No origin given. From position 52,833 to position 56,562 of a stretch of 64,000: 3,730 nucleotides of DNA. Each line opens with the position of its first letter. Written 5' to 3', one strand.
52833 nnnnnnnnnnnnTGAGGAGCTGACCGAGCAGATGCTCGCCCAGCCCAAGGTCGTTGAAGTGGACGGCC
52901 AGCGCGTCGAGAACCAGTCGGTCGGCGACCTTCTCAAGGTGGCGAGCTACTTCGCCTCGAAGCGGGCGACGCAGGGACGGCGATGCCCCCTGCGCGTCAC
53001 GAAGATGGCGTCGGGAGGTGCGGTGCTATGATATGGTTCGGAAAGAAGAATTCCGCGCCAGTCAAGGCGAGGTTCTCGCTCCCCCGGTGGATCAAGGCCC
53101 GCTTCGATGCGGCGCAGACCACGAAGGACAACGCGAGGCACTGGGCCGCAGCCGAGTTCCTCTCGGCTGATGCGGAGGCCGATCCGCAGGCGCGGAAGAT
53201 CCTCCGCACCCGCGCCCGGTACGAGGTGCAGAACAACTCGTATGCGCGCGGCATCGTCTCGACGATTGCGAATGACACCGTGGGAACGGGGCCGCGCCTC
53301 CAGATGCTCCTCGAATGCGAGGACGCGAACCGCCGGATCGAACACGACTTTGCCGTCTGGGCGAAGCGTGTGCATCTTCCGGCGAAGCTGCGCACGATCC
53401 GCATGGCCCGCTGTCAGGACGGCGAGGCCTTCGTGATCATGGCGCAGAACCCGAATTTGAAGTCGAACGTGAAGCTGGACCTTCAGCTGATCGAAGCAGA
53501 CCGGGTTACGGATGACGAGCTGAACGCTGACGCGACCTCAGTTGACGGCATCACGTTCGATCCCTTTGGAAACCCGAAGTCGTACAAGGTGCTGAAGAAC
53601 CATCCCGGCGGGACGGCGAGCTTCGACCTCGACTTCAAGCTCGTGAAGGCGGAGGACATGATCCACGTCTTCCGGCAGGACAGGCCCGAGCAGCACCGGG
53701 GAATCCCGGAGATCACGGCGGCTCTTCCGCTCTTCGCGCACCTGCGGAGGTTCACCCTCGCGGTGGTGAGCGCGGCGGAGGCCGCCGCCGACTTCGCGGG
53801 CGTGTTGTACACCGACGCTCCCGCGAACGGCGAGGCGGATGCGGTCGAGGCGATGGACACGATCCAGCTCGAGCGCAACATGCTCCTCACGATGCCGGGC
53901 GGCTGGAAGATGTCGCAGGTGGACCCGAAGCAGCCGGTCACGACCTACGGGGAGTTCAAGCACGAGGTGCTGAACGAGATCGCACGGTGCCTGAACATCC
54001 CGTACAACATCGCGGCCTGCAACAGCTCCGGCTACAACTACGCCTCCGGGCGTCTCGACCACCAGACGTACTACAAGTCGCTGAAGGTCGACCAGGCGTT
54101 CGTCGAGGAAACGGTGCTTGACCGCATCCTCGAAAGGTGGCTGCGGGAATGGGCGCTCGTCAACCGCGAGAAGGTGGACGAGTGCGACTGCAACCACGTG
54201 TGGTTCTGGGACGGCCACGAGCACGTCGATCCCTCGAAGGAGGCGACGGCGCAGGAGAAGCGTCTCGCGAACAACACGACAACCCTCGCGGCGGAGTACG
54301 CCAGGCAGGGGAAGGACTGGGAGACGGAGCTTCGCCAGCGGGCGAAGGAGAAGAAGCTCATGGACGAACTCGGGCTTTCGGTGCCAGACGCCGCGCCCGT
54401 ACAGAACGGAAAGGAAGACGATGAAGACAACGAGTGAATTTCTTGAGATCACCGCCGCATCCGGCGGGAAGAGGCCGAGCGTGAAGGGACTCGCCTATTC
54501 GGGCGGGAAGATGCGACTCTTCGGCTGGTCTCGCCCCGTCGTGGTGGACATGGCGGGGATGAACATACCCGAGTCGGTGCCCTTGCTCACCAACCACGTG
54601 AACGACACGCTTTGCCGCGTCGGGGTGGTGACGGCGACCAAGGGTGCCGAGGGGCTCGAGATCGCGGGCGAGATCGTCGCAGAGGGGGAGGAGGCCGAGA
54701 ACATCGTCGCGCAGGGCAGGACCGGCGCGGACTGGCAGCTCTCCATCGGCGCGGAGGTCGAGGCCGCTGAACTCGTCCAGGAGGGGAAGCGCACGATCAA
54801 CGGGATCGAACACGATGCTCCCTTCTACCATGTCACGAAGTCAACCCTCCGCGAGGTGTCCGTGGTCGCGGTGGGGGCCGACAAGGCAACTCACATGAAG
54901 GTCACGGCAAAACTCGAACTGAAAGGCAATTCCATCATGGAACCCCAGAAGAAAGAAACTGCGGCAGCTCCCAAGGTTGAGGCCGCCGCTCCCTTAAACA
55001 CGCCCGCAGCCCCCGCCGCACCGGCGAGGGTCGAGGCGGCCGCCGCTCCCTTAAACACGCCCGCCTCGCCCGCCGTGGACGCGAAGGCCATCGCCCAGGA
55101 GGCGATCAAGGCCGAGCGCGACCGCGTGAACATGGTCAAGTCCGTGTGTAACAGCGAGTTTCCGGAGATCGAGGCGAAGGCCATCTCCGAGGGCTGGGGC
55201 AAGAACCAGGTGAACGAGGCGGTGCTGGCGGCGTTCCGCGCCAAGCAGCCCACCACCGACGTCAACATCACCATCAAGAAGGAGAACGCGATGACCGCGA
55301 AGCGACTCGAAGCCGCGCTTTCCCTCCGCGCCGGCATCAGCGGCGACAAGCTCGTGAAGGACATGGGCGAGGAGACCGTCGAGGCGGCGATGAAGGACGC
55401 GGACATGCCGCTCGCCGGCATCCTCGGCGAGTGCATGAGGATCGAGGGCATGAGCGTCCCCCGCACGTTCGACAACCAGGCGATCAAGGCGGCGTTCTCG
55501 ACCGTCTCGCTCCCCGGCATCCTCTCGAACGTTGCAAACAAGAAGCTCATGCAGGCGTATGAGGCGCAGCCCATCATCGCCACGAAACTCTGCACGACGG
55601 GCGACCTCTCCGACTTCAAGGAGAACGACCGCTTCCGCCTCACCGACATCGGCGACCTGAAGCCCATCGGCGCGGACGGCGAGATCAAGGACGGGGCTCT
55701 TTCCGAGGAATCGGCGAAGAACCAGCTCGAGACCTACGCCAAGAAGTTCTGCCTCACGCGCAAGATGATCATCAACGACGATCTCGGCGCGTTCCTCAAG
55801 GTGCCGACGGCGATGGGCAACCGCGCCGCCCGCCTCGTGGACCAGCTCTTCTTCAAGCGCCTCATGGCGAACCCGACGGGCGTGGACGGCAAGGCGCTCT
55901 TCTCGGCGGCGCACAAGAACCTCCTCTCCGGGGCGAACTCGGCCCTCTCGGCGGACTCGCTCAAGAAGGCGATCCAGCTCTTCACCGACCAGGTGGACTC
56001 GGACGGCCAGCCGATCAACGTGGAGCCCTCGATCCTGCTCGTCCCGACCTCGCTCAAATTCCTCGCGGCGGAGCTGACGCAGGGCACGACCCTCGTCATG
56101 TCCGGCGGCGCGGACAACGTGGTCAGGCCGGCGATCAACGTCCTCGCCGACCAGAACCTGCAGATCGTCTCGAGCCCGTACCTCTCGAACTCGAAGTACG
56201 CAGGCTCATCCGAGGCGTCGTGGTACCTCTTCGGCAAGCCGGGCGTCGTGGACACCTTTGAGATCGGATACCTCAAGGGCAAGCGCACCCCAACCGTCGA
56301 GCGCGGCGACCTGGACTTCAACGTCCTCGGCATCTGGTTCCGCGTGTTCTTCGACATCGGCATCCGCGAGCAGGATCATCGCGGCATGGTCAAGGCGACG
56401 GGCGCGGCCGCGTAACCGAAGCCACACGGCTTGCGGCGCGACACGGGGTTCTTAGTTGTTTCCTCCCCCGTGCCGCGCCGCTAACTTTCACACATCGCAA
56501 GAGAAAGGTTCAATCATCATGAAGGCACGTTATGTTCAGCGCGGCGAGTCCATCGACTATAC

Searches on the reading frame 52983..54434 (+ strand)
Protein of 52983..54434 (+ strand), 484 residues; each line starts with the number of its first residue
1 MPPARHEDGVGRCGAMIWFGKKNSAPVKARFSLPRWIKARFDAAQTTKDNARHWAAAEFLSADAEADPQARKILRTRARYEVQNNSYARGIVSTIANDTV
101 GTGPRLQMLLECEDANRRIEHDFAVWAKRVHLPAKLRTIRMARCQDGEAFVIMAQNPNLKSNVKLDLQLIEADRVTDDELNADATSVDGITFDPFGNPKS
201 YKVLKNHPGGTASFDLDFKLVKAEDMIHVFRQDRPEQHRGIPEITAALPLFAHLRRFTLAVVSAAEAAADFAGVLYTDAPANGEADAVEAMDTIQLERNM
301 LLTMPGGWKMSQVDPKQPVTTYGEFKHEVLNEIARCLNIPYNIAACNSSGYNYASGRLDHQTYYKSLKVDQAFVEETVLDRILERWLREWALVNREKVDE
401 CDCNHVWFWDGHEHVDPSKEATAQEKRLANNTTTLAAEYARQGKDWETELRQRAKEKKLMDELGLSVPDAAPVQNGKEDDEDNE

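Call 31: search_protein_families(library=pfam, proteins=[window:52983-54434:+], max_evalue=0.001)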
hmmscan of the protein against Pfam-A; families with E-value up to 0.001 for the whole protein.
window:52983-54434:+ (484 aa): 2 families
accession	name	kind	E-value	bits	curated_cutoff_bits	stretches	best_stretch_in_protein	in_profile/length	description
PF05136.18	Phage_portal_2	-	1.4e-56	192.6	32.9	1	60-367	13-350/354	Phage portal protein, lambda family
PF06381.16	Phage_portal_3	-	4.5e-05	22.7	33.8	1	84-384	9-315/357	Phage portal protein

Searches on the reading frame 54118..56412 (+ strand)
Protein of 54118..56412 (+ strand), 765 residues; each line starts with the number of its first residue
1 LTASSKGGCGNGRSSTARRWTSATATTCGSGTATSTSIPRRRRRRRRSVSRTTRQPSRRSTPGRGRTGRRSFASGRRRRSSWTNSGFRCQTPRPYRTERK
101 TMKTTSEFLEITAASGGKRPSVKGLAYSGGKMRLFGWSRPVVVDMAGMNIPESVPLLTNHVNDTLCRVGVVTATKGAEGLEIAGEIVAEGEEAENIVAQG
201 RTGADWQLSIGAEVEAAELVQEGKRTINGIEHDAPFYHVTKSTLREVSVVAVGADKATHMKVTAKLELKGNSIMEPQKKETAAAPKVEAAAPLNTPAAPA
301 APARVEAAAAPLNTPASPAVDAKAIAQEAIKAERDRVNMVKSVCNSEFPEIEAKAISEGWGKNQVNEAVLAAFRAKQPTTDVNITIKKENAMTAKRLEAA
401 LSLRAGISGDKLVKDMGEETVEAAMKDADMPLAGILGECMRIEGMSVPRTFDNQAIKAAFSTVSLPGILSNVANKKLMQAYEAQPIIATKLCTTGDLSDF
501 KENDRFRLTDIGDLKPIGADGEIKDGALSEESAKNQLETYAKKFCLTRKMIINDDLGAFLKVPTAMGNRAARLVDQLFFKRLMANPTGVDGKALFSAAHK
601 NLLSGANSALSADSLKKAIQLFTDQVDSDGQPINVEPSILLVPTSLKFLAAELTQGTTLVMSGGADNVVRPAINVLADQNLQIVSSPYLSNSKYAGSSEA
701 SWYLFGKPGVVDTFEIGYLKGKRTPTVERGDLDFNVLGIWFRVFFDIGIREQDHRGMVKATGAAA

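Call 31: search_protein_families(library=pfam, proteins=[window:54118-56412:+], max_evalue=0.001)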
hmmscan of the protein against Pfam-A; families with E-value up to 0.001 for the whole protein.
window:54118-56412:+ (765 aa): 3 families
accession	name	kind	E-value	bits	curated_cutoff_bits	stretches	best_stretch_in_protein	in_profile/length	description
PF25209.1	Phage_capsid_4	-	8e-46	157.9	27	1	460-760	4-262/262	Phage capsid protein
PF10124.15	Mu-like_gpT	-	2.8e-11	43.8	20.1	1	605-677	215-285/289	Mu-like prophage major head subunit gpT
PF04586.22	Peptidase_S78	-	2.9e-05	24.7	21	1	153-264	51-156/165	Caudovirus prohead serine protease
